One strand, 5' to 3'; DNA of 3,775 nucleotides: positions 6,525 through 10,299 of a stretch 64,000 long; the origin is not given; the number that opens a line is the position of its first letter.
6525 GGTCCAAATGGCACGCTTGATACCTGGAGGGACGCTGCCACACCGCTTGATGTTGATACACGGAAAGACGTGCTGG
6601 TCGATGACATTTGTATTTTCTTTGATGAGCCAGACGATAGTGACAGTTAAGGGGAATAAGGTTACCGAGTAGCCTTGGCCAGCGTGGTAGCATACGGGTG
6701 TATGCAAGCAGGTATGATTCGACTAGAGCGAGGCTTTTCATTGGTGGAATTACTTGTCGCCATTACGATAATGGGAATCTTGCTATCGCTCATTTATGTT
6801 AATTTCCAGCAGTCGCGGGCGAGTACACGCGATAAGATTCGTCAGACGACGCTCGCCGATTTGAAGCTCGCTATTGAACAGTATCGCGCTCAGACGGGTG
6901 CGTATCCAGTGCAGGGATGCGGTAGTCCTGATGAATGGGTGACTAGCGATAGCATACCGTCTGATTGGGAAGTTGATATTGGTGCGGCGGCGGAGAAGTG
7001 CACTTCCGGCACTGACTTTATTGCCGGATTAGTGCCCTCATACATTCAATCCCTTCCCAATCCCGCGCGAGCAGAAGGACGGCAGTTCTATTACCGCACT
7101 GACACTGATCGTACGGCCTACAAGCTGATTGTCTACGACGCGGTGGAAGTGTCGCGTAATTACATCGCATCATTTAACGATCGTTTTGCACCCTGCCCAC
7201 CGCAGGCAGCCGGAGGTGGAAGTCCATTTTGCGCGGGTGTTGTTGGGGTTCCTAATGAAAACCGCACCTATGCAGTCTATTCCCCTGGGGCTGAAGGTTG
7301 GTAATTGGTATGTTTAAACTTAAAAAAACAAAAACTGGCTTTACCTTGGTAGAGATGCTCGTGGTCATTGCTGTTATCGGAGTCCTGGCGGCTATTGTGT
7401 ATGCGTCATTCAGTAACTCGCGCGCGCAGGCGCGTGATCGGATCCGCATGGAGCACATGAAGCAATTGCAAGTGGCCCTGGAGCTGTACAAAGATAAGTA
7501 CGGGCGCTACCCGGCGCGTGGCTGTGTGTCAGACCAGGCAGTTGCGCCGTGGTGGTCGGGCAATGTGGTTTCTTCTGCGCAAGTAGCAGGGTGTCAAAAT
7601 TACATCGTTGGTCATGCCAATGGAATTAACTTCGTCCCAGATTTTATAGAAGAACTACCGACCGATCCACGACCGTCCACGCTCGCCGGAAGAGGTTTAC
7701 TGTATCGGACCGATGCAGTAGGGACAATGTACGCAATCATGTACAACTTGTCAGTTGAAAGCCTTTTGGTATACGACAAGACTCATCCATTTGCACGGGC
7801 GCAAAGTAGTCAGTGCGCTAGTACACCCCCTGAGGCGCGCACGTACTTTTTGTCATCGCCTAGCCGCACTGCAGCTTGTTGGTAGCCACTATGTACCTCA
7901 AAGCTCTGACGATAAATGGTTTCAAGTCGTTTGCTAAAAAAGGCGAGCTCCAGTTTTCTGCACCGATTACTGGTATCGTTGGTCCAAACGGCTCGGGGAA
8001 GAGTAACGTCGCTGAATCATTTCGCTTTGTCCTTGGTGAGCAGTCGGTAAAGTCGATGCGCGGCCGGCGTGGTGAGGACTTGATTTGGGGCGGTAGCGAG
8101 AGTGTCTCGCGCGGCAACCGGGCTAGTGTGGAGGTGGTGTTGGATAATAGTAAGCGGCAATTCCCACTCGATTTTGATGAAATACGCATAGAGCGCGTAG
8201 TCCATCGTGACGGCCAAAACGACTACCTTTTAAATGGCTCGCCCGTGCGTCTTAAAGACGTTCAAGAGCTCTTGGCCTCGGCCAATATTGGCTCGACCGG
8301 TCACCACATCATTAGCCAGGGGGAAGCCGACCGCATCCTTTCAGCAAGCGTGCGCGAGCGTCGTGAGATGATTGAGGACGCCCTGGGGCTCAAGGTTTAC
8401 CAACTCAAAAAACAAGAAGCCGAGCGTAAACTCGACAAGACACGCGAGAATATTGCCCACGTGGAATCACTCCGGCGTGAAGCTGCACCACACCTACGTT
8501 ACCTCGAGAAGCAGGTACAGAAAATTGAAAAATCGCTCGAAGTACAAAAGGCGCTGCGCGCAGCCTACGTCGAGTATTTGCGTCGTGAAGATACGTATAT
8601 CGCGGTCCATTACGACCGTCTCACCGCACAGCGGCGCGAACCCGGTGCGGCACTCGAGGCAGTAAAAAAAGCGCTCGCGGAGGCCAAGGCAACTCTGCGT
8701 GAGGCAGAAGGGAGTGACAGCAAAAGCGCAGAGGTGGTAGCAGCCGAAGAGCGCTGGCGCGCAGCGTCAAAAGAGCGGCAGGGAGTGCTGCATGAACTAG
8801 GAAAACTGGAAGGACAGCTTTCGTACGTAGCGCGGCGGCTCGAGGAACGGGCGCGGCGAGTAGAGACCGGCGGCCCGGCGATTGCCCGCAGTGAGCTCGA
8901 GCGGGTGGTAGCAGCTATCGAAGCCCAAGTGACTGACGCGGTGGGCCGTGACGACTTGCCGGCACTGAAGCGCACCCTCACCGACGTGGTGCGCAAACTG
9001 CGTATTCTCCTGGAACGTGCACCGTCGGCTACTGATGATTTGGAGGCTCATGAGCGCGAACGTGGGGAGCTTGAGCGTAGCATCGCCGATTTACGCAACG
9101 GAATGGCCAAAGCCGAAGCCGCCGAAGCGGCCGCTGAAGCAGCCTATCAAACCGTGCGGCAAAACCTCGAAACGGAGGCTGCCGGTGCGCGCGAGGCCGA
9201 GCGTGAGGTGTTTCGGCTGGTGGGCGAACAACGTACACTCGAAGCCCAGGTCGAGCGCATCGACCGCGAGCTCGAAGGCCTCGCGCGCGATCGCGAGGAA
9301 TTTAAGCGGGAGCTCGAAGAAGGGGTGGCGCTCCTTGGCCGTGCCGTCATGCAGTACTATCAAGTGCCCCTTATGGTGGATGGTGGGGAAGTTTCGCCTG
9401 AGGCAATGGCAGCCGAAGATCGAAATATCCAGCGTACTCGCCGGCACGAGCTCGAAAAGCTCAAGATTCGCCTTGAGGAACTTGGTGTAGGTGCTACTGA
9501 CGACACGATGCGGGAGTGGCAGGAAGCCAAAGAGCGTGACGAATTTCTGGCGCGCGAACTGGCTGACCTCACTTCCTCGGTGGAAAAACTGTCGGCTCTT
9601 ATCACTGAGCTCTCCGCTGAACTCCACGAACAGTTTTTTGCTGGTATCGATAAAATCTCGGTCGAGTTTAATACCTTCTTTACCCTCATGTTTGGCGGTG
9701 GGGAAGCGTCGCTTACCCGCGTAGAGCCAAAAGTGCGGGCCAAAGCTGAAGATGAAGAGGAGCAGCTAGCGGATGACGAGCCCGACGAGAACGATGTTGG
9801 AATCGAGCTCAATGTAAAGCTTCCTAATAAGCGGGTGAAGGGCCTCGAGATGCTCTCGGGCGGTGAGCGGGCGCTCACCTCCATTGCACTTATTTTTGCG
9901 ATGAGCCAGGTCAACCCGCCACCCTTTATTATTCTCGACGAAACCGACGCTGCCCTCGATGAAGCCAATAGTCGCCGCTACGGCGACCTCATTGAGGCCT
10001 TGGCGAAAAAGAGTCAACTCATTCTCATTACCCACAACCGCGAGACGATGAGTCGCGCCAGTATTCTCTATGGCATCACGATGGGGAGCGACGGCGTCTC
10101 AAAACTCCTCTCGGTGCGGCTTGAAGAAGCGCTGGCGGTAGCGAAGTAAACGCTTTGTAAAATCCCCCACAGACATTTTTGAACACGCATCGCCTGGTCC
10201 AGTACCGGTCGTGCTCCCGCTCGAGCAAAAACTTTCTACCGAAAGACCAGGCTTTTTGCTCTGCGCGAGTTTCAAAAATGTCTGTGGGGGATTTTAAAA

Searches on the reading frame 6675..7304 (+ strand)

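Call 44: search_protein_families(library=pfam, proteins=[window:6675-7304:+], max_evalue=0.001)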
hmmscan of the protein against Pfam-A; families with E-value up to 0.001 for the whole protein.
window:6675-7304:+ (209 aa): 1 family
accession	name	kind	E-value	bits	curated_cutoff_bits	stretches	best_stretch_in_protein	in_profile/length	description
PF07963.17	N_methyl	-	3.7e-08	33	21.2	1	16-41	2-27/27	Prokaryotic N-terminal methylation motif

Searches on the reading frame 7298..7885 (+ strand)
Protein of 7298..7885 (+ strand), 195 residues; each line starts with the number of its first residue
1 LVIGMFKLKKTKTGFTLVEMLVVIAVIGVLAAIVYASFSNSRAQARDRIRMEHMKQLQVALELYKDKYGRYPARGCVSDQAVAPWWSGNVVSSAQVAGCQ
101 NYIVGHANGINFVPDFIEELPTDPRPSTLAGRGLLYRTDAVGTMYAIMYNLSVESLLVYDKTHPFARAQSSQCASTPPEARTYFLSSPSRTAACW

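Call 44: search_protein_families(library=pfam, proteins=[window:7298-7885:+], max_evalue=0.001)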
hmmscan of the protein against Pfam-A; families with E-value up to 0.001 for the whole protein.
window:7298-7885:+ (195 aa): 1 family
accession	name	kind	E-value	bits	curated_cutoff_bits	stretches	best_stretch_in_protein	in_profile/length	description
PF07963.17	N_methyl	-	8.7e-09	35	21.2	1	10-35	2-27/27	Prokaryotic N-terminal methylation motif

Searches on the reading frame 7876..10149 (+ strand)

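Call 44: search_protein_families(library=pfam, proteins=[window:7876-10149:+], max_evalue=0.001)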
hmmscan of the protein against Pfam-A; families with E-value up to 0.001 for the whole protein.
window:7876-10149:+ (757 aa): 5 families
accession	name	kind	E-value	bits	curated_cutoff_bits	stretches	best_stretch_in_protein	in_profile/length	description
PF02463.25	SMC_N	-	7.2e-65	218.9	40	1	7-742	1-219/220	RecF/RecN/SMC N terminal domain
PF13476.12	AAA_23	-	1.3e-18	68.8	27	1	11-222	2-201/201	AAA domain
PF13304.12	AAA_21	-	1.4e-11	45.4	27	1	31-90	1-63/304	AAA domain, putative AbiEii toxin, Type IV TA system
PF13175.12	AAA_15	-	4.1e-08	33.7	32.1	1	6-59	1-53/374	AAA ATPase domain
PF00005.33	ABC_tran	-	9.8e-06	26.6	25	0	31-49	13-31/137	ABC transporter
